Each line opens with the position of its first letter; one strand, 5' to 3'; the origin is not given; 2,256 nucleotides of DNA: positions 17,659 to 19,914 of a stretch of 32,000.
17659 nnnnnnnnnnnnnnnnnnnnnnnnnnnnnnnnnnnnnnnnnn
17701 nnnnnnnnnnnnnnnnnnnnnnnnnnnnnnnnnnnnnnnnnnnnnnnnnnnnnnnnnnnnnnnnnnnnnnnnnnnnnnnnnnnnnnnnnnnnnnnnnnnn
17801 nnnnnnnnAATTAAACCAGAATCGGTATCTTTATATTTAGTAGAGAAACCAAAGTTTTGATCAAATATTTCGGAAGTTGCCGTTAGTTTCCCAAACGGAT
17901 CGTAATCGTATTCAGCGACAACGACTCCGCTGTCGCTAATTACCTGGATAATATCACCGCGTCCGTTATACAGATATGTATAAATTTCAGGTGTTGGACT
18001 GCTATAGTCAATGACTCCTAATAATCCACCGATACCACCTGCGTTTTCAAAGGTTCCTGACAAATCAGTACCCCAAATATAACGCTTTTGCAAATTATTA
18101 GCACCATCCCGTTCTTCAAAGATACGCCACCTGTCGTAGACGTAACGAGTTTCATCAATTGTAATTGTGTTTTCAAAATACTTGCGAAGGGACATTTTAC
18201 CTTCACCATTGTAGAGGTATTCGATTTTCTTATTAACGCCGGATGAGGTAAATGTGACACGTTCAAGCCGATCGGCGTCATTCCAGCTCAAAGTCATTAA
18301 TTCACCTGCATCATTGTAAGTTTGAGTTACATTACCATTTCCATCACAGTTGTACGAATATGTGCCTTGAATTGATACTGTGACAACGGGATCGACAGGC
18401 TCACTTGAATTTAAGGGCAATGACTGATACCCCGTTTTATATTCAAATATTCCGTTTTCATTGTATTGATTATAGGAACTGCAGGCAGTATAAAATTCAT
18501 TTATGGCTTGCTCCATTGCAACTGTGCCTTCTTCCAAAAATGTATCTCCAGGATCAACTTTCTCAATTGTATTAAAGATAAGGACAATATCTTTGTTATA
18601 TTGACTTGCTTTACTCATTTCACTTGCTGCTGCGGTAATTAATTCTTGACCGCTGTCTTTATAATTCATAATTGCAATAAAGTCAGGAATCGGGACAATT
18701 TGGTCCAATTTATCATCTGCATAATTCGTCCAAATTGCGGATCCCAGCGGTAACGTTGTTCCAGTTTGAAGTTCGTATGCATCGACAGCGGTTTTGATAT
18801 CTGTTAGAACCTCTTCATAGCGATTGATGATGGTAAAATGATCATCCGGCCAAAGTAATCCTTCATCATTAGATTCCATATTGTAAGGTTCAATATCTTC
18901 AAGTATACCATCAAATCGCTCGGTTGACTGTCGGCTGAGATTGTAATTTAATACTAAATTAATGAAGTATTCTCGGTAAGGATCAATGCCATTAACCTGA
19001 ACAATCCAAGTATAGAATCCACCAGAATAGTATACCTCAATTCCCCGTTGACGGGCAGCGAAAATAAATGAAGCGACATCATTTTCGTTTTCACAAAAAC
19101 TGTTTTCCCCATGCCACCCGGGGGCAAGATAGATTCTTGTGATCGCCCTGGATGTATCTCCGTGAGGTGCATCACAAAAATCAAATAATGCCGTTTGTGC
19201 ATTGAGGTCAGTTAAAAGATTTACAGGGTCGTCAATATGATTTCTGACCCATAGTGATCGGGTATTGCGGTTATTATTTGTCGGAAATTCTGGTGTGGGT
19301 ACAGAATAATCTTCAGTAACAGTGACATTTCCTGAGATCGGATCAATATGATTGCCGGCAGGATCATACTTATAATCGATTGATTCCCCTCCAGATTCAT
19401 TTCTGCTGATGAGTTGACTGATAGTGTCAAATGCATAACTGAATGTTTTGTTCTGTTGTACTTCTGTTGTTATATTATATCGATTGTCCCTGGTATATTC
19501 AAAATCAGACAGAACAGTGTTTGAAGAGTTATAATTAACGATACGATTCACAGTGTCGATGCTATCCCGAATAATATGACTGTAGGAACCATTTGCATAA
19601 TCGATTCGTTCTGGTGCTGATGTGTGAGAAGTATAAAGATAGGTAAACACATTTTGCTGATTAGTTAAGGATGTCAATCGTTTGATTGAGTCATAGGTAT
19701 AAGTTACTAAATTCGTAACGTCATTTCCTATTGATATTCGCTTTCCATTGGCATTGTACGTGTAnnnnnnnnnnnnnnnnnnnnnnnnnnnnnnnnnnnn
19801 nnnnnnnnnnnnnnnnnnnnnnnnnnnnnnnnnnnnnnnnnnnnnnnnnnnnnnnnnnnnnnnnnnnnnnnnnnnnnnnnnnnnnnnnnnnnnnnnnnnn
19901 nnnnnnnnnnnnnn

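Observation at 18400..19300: TIM-barrel, GH18-like/GHL-type hydrolase-like domain of about 300 aa inserted inside the RHS repeat shell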

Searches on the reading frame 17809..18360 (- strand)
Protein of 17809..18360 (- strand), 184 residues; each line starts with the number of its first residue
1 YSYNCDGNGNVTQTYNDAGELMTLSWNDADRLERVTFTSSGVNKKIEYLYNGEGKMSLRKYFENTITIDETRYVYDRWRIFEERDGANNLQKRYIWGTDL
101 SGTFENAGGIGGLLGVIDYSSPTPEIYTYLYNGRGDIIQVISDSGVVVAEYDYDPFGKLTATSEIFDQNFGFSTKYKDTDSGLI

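Call 91: search_solved_structures(query=window:17809-18360:-, max_evalue=0.001, show_alignments=2)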
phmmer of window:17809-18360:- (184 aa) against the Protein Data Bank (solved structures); distinct sequences matched with E-value up to 0.001: 2.
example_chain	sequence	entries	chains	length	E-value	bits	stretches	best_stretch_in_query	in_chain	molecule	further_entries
7q97_A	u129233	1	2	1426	6.6e-06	29.7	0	111-172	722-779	Rhs family protein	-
8cp6_B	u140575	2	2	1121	0.0004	23.9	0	2-96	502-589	Toxin protein Tse5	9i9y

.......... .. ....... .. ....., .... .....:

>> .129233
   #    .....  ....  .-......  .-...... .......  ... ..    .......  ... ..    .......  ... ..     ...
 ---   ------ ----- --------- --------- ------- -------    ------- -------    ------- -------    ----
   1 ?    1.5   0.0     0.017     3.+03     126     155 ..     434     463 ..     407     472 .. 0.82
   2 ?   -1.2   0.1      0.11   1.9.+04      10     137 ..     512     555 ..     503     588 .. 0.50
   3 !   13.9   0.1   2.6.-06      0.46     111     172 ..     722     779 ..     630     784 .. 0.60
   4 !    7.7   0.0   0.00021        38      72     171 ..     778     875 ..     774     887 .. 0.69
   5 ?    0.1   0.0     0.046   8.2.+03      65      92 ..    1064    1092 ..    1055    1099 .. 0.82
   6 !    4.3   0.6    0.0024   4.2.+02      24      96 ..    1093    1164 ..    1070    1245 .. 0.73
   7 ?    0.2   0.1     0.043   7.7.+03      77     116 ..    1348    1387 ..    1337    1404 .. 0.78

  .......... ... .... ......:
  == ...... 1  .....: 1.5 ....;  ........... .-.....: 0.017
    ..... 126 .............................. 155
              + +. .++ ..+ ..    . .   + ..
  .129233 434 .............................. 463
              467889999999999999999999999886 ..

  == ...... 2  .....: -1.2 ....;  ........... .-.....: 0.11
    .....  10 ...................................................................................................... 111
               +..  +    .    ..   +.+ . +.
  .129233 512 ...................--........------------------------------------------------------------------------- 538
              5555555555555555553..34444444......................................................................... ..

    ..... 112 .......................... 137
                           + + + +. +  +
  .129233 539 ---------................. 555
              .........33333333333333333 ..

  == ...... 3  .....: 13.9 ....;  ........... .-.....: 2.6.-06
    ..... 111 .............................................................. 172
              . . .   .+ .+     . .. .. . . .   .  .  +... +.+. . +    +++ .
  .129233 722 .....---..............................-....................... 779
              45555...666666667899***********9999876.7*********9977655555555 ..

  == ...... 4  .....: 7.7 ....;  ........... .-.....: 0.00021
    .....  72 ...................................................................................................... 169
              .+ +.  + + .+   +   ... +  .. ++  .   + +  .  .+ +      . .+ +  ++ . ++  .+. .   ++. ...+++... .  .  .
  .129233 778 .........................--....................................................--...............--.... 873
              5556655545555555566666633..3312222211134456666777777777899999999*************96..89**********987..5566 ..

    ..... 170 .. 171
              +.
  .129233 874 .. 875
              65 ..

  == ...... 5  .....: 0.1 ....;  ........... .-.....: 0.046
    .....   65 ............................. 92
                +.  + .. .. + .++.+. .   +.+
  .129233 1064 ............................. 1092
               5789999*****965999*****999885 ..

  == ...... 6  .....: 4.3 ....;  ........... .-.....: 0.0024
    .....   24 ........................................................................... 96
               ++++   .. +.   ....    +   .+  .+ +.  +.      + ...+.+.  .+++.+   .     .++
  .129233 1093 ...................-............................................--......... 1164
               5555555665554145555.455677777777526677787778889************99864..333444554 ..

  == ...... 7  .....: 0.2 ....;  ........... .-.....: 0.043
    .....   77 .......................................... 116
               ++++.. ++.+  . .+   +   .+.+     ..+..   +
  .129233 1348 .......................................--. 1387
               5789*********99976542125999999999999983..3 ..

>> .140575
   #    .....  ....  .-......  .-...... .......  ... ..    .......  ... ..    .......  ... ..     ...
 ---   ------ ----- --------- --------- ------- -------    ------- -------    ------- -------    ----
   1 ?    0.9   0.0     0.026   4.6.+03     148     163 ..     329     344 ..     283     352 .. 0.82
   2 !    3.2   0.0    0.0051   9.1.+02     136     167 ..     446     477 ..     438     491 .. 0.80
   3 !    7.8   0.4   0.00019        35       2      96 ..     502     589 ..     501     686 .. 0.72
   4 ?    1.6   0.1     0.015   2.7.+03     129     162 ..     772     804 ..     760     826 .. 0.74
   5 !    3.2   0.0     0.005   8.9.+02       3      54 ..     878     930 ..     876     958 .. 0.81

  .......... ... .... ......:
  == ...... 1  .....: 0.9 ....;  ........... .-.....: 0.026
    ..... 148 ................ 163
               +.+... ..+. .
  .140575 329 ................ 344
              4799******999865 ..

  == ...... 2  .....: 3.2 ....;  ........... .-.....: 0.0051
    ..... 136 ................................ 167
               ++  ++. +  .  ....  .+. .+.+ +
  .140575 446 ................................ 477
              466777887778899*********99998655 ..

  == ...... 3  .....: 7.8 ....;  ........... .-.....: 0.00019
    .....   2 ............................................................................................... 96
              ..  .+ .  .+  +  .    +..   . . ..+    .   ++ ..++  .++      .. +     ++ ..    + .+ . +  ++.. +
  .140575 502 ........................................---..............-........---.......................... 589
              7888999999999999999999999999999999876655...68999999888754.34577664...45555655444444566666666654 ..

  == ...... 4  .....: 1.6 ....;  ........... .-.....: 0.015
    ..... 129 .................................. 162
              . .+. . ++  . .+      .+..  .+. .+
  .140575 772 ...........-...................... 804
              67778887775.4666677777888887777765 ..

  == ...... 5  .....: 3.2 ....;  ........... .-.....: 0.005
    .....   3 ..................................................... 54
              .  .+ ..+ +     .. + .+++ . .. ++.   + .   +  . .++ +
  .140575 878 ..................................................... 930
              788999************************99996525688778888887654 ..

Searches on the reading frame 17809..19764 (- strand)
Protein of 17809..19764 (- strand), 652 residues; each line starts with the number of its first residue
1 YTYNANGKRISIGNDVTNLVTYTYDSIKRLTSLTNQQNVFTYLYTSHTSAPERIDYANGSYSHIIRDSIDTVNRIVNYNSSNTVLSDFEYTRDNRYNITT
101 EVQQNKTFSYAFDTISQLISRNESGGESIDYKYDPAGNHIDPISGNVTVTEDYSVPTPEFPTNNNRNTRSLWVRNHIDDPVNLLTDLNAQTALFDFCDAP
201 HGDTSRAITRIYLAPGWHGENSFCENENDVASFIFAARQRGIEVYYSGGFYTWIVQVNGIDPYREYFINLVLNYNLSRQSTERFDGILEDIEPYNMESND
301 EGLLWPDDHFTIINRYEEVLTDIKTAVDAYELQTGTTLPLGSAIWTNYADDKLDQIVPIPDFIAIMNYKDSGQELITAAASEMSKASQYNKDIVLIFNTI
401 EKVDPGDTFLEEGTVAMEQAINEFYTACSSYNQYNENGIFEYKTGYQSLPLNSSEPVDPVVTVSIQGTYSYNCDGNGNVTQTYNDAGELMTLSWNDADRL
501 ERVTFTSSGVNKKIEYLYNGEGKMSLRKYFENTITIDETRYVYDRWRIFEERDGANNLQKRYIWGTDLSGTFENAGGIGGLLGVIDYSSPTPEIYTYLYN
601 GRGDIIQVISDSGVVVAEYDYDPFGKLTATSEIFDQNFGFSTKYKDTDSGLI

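Call 95: predict_structure(alignment_id=A5)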
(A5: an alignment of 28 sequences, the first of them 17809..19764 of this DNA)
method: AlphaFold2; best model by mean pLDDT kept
length: 652 residues; sequences in the alignment: 28
mean_pLDDT: 69.6   pTM: 0.54
mean pLDDT of the five models: 69.6, 66.1, 65.9, 65.2, 64.5
residues with pLDDT >= 90: 208; 70-90: 119; 50-70: 158; < 50: 167
segments of 3 or more residues with pLDDT < 50: 1-19, 42-50, 105-145, 463-469, 520-524, 540-546, 564-593, 598-605, 619-652
pLDDT, mean of each block of 10 residues (from residue 1): 35 41 57 64 45 63 67 75 71 58 42 32 39 40 47 63 92 90 95 98 96 88 92 98 96 85 85 97 97 82 84 93 97 98 91 95 94 90 97 96 78 92 95 97 91 66 47 61 67 68 63 58 54 58 46 67 42 28 42 50 49 60 31 30 29 27
secondary structure, 60 per line:
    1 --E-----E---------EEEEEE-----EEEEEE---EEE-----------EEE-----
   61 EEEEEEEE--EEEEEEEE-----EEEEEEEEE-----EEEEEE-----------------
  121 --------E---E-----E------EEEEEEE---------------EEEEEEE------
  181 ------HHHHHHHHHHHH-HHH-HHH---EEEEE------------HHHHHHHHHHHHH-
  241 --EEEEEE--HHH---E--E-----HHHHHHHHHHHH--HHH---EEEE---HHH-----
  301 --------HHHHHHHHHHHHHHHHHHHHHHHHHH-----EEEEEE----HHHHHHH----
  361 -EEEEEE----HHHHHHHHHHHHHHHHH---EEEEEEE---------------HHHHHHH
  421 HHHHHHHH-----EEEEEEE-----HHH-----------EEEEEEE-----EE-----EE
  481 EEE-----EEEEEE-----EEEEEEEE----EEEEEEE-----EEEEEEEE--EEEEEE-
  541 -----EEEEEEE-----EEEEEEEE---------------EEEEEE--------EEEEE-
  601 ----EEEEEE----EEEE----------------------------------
elements in order (helices of 4 or more, strands of 3 or more residues): E19-24 E30-35 E39-41 E53-55 E61-68 E71-78 E84-92 E98-103 E146-152 E168-174 H187-198 E210-214 H227-239 E243-248 H266-277 E286-289 H309-334 E340-345 H350-356 E362-367 H372-388 E392-398 H414-428 E434-440 E460-466 E479-483 E489-494 E500-507 E512-518 E524-531 E534-539 E546-552 E558-565 E581-586 E595-599 E605-610 E615-618
